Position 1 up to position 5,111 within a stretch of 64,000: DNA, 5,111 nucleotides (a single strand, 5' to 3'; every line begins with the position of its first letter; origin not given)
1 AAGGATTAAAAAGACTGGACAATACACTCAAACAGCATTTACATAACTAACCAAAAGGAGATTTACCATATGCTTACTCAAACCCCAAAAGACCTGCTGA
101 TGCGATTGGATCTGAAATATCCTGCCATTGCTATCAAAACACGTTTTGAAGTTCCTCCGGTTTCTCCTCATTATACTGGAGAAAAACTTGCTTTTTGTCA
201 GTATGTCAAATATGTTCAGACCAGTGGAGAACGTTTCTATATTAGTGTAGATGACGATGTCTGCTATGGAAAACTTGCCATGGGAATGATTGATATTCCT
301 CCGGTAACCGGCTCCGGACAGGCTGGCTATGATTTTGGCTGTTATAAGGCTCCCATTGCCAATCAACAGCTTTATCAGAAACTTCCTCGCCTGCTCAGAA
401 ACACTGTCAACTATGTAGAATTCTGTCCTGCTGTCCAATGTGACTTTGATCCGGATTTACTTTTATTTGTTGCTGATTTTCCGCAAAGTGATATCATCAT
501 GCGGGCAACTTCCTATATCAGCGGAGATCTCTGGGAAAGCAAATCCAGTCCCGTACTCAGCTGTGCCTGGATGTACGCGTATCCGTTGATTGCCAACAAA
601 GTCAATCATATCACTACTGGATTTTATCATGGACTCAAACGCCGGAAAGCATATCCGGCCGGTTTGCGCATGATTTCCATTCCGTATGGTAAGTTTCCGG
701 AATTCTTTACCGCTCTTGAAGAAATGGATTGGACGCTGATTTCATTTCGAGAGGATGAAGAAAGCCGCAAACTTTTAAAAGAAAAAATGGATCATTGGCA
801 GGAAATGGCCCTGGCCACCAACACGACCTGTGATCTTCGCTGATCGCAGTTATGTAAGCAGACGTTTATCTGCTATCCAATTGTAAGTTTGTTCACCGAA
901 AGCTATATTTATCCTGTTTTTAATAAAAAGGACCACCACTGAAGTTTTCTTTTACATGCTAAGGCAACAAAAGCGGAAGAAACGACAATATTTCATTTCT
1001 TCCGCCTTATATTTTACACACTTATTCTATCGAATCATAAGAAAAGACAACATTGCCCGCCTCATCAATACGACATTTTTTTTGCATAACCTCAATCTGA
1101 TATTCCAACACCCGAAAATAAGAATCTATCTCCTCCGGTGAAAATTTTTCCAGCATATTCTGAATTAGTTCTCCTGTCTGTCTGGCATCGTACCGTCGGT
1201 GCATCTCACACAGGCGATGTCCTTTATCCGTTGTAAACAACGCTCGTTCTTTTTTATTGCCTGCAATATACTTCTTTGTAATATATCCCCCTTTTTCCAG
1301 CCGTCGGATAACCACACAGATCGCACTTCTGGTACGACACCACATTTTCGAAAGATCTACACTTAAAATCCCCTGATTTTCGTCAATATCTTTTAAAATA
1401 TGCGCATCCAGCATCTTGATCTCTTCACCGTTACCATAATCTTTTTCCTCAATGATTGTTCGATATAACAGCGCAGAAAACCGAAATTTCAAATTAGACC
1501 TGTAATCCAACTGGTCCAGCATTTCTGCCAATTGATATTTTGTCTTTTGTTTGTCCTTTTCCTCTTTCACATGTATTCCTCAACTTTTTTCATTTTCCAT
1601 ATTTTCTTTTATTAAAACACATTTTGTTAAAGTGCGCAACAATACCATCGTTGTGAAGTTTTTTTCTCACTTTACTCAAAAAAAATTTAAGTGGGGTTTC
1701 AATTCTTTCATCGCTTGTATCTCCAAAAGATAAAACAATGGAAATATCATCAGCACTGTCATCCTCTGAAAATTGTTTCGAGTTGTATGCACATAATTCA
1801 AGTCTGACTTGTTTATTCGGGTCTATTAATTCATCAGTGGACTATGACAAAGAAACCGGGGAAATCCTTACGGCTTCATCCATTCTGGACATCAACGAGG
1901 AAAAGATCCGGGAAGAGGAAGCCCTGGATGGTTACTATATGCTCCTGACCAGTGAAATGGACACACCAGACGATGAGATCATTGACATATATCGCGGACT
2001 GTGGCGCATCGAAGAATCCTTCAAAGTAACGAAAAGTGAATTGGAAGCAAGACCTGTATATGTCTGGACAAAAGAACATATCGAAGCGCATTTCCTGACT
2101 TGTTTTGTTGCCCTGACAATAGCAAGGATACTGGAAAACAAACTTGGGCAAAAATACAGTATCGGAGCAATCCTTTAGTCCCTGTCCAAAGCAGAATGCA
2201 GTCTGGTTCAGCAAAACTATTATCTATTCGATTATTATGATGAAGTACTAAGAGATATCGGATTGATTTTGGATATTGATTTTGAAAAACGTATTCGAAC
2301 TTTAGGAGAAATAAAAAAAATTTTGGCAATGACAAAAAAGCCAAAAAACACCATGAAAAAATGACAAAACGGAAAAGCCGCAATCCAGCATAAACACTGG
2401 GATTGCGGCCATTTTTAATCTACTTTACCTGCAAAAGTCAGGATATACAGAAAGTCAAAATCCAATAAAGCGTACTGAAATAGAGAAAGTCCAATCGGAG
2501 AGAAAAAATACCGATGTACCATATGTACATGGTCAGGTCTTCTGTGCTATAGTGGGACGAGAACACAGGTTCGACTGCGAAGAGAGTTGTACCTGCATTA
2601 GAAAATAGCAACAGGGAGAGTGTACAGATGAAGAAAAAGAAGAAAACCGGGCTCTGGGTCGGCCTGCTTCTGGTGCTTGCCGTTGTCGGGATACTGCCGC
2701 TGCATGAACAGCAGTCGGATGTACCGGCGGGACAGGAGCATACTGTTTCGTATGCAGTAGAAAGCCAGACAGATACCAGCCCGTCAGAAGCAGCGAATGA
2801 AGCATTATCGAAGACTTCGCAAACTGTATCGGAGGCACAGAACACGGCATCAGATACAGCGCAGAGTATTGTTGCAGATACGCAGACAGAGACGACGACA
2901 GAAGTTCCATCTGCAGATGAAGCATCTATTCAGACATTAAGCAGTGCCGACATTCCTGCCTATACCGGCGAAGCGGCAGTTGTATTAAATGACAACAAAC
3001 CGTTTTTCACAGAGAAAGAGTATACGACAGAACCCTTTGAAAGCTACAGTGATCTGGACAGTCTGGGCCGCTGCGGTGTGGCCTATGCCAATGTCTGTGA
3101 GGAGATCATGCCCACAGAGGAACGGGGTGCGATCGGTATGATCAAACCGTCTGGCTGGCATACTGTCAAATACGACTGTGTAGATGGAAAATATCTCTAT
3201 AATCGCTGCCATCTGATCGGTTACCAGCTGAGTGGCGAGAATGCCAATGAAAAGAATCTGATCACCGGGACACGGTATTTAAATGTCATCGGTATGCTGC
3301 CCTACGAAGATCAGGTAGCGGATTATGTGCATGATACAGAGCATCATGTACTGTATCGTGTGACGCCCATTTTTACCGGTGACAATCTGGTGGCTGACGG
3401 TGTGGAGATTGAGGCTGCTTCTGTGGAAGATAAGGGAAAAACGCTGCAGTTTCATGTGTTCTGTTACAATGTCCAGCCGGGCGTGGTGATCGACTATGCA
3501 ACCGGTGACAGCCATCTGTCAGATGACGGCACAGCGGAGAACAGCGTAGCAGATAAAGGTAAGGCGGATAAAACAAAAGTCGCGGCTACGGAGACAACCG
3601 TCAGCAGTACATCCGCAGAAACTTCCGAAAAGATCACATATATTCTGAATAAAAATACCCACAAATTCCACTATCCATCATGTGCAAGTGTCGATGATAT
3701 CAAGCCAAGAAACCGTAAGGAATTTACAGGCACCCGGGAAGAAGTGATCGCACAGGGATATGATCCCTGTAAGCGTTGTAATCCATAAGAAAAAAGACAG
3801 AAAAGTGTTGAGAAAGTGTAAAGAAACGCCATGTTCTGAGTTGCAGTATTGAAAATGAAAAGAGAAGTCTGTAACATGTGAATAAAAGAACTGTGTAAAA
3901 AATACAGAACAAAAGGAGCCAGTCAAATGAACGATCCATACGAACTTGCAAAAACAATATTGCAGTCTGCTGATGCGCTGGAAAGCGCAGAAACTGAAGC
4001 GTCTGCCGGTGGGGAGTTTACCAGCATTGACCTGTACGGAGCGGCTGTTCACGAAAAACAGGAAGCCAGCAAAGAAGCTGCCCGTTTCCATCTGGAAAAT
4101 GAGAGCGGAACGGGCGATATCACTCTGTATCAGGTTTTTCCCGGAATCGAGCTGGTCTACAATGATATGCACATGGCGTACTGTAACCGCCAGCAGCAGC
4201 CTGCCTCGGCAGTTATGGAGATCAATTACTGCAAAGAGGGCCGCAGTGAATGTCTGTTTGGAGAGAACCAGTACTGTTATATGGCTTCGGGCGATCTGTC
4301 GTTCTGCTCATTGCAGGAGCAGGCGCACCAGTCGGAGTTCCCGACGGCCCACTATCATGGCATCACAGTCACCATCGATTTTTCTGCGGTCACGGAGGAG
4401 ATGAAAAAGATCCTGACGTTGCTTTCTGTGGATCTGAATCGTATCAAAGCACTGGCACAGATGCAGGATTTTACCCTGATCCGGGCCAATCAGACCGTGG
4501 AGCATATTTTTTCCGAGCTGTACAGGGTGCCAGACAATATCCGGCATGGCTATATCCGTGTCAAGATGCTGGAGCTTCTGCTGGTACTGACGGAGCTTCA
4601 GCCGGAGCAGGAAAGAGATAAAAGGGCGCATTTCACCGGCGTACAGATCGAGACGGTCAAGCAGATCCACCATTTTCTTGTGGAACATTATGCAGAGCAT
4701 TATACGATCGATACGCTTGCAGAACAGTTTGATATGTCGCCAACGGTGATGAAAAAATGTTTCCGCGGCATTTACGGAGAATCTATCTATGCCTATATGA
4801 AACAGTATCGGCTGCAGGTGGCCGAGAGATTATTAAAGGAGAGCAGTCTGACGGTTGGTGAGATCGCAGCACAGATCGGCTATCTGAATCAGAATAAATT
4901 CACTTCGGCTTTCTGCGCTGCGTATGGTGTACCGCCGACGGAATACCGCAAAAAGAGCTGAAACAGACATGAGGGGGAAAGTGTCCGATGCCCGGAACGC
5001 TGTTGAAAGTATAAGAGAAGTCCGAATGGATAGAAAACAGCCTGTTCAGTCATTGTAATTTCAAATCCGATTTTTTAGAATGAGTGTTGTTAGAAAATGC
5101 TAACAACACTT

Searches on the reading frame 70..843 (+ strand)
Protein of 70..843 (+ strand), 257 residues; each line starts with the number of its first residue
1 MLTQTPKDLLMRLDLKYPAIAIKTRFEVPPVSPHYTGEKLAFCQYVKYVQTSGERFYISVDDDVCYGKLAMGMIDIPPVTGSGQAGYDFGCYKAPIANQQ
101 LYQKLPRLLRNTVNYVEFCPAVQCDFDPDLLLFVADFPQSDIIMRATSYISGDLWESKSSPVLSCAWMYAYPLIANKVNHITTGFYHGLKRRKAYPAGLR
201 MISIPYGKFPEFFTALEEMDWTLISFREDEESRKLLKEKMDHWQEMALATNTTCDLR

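Call 39: search_protein_families(library=pfam, proteins=[window:70-843:+], max_evalue=0.00001)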
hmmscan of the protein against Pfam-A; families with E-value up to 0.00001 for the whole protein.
window:70-843:+ (257 aa): 1 family
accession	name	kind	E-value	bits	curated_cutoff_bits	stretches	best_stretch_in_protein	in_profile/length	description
PF02596.20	DUF169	-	7.7e-21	75.3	27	1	12-211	5-205/209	Uncharacterised ArCR, COG2043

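Call 43: find_encoding_contigs(protein=window:70-843:+, flank=1500, max_places=10)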
Protein window:70-843:+ (257 aa): no gene with exactly this product is on record in the collection.
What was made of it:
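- Tried and rejected: Exact look-up of the DUF169 protein, to find c1 empty sites: not on record (call 43).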

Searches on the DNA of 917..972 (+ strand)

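Call 67: build_rna_model(alignment_id=A7, structure=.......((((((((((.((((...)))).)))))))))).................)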
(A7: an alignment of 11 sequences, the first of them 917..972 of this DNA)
Model R1 built from alignment A7 (11 sequences, 57 columns); structure: as given.
model positions 56; base pairs 14; branch points 0; effective number of sequences 3.77; information 0.994 bits per position. Calibrated on 0.2 Mb of random sequence (short: E-values are rough).
structure used (alignment columns):
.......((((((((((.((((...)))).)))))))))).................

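Call 68: search_with_rna_model(model_id=R1, source=window, filters=off, max_evalue=10)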
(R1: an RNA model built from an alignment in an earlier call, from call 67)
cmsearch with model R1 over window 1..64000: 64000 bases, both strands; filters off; matches with E-value up to 10: 15.
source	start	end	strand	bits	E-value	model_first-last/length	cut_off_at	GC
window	30152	30207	+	82.6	2e-16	1-56/56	no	0.3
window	8686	8741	+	80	7.6e-16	1-56/56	no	0.39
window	916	971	+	66.1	9.9e-13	1-56/56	no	0.32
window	9559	9614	-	61.8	9.1e-12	1-56/56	no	0.3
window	30159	30191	-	31.5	5.8e-05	8-40/56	no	0.33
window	8693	8725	-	30.7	9.1e-05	8-40/56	no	0.36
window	917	962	-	13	0.85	1-56/56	no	0.28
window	9568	9617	+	11.5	1.9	1-56/56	no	0.34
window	63043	63102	+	9.6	4.8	1-56/56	no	0.25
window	52462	52513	+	9.5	5.2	1-56/56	no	0.44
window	47307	47362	+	9.3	5.6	1-56/56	no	0.43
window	41060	41080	+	8.9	6.9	1-56/56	no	0.24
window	9483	9529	+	8.5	8.5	1-56/56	no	0.38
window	43314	43383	-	8.3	9.6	1-56/56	no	0.4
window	54831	54877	-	8.3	9.7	1-56/56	no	0.49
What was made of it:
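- On SPRITE-like terminator-mimicking repeat: GC 0.30-0.39 (call 68).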

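Call 69: search_with_rna_model(model_id=R1, sources=[L001, L002, L003, L004, L006, L007, L008, L014, L017, L018, L019, L020, L021, L023, L024, L025, L027, L029, L030], max_evalue=1)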
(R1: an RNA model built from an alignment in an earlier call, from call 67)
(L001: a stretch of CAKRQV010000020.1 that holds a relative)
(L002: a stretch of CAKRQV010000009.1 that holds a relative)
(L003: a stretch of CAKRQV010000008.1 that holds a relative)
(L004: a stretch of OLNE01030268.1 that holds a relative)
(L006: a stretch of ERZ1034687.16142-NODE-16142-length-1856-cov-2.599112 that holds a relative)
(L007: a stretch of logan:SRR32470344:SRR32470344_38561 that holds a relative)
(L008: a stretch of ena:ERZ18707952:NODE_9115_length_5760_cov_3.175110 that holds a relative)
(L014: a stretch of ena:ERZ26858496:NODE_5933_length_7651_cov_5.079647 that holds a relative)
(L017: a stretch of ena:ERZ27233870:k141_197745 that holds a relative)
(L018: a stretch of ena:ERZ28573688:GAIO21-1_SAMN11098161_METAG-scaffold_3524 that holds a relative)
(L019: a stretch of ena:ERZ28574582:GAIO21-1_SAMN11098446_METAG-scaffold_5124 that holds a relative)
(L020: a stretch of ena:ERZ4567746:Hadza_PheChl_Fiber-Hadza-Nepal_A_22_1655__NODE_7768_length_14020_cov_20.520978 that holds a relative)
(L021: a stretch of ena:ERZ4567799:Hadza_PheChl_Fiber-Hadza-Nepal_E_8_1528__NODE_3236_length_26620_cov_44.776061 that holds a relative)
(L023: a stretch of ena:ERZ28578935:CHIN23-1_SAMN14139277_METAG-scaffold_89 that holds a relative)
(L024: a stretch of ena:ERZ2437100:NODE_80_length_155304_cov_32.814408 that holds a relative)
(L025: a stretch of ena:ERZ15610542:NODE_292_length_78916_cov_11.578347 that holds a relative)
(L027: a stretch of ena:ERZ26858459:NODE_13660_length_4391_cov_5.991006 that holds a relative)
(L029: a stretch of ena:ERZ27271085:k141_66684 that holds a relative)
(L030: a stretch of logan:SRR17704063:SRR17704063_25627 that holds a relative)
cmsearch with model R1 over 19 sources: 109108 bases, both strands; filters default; matches with E-value up to 1: 15.
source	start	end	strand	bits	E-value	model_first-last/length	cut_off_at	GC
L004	182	237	+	79.8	1.5e-15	1-56/56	no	0.38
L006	1243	1298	+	78.6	2.7e-15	1-56/56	no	0.38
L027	4155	4210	-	78.1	3.6e-15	1-56/56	no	0.32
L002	2506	2561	-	77.9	3.8e-15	1-56/56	no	0.39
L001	3280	3335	+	75.3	1.5e-14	1-56/56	no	0.38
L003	3634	3689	+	73.4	3.9e-14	1-56/56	no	0.36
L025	14573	14628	-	67.4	8.9e-13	1-56/56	no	0.3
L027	4164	4210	+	37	5.8e-06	1-56/56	no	0.32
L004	173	228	-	34.5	2.2e-05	1-56/56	no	0.41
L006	1250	1282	-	32.2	6.9e-05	8-40/56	no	0.33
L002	2522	2554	+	31.3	0.00011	8-40/56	no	0.36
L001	3286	3319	-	26.9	0.0011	8-41/56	no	0.35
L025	1385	1433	-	22.7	0.0096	1-56/56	no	0.22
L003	3640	3673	-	22.6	0.0099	8-40/56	no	0.38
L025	14582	14631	+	20.1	0.037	1-56/56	no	0.34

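Call 78: search_with_rna_model(model_id=R1, sources=[L031, L032, L033, L034, L035], max_evalue=1)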
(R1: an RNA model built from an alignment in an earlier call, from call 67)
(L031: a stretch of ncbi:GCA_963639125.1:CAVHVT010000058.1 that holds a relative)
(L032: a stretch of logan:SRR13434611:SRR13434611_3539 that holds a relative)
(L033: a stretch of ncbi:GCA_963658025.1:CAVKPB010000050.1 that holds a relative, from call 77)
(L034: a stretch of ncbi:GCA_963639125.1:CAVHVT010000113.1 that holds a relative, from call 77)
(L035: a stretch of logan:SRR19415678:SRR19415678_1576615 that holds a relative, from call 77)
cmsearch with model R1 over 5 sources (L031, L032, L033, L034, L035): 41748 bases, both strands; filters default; matches with E-value up to 1: 6.
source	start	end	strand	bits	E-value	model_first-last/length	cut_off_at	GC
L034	6335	6390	+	80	5e-16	1-56/56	no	0.39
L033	7070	7125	+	80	5e-16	1-56/56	no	0.39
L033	7943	7998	-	61.8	5.9e-12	1-56/56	no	0.3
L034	7208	7263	-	61.8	5.9e-12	1-56/56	no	0.3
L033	7077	7109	-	30.7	5.9e-05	8-40/56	no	0.36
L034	6342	6374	-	30.7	5.9e-05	8-40/56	no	0.36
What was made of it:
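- On REP/REPIN-RAYT system: Four in about 69 kb of this genome, all within the first 30 kb (calls 68, 78).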

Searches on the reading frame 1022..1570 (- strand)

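Call 39: search_protein_families(library=pfam, proteins=[window:1022-1570:-], max_evalue=0.00001)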
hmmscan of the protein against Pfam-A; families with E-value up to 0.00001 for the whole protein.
window:1022-1570:- (182 aa): 1 family
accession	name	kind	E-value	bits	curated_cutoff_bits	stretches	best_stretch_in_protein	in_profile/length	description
PF01047.28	MarR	-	6.3e-06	26.4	24.6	0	55-107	5-57/59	MarR family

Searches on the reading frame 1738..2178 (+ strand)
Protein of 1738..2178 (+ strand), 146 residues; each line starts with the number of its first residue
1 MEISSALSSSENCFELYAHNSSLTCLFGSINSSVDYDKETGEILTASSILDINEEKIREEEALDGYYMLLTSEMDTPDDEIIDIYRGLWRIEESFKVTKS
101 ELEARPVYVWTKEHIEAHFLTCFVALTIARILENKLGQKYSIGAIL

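Call 39: search_protein_families(library=pfam, proteins=[window:1738-2178:+], max_evalue=0.00001)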
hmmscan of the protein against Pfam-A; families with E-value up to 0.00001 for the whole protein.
window:1738-2178:+ (146 aa): 1 family
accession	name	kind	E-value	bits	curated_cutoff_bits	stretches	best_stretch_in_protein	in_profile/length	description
PF01609.27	DDE_Tnp_1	-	2.3e-06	28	23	1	44-127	117-199/200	Transposase DDE domain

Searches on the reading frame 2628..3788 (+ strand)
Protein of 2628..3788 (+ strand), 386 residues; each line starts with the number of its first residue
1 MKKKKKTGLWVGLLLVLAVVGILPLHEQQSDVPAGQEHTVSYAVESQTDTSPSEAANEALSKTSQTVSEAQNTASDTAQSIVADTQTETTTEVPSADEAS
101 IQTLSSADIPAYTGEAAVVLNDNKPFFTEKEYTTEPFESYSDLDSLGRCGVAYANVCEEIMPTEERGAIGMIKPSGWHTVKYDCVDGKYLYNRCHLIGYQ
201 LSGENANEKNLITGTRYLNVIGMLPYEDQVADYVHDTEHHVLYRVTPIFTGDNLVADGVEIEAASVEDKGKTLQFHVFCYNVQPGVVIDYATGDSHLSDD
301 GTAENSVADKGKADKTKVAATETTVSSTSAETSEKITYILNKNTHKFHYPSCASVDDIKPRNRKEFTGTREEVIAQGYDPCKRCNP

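Call 39: search_protein_families(library=pfam, proteins=[window:2628-3788:+], max_evalue=0.00001)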
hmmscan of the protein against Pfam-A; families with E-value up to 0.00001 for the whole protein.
window:2628-3788:+ (386 aa): 1 family
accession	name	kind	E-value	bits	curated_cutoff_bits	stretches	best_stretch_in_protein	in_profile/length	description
PF13930.12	Endonuclea_NS_2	-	1.2e-21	77.7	27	1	137-265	10-130/132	DNA/RNA non-specific endonuclease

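Call 77: find_encoding_contigs(protein=window:2628-3788:+, flank=10000, max_places=3)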
Protein window:2628-3788:+ (386 aa): 4 contigs read that carry it; 3 places shown.
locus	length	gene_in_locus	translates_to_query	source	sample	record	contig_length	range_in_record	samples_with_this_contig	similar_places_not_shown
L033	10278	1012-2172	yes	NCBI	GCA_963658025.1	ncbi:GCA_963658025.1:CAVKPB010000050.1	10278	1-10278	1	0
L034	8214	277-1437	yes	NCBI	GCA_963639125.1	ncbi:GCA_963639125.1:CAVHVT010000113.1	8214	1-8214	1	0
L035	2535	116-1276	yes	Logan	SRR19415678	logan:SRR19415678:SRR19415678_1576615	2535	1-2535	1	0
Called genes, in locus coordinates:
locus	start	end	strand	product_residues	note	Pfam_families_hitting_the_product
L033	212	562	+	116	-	PF01609:DDE_Tnp_1 (weak)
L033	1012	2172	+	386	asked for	PF13930:Endonuclea_NS_2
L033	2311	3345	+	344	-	PF00165:HTH_AraC (faint), PF12833:HTH_18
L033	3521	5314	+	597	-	PF00664:ABC_membrane, PF00005:ABC_tran, PF02463:SMC_N (weak)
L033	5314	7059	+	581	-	PF00664:ABC_membrane, PF00005:ABC_tran, PF02463:SMC_N (weak)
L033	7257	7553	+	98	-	PF00936:BMC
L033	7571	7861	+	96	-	PF00936:BMC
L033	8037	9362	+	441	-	PF00654:Voltage_CLC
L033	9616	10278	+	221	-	?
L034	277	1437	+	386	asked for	PF13930:Endonuclea_NS_2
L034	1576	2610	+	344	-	PF00165:HTH_AraC (faint), PF12833:HTH_18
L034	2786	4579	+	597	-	PF00664:ABC_membrane, PF00005:ABC_tran, PF02463:SMC_N (weak)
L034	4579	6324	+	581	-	PF00664:ABC_membrane, PF00005:ABC_tran, PF02463:SMC_N (weak)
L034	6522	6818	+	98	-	PF00936:BMC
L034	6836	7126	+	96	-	PF00936:BMC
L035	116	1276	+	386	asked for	PF13930:Endonuclea_NS_2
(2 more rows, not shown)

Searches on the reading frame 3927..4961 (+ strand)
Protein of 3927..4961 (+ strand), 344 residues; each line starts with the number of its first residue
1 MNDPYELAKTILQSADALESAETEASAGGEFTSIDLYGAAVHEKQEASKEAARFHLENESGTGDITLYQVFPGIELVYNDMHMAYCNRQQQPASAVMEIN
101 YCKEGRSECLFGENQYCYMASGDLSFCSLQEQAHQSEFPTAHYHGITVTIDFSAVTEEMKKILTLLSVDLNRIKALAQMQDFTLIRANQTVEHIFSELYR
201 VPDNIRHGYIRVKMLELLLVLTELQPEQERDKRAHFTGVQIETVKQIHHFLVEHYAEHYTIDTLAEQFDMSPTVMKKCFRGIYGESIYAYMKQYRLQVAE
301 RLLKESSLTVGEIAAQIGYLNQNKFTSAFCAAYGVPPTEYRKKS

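Call 39: search_protein_families(library=pfam, proteins=[window:3927-4961:+], max_evalue=0.00001)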
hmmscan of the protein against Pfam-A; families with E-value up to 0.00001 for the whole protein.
window:3927-4961:+ (344 aa): 2 families
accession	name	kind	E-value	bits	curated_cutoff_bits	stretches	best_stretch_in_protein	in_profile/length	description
PF12833.13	HTH_18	-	7.8e-20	71.4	33.6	1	264-342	1-79/80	Helix-turn-helix domain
PF00165.29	HTH_AraC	-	4.2e-11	43.1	26.6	0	306-342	7-42/42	Bacterial regulatory helix-turn-helix proteins, AraC family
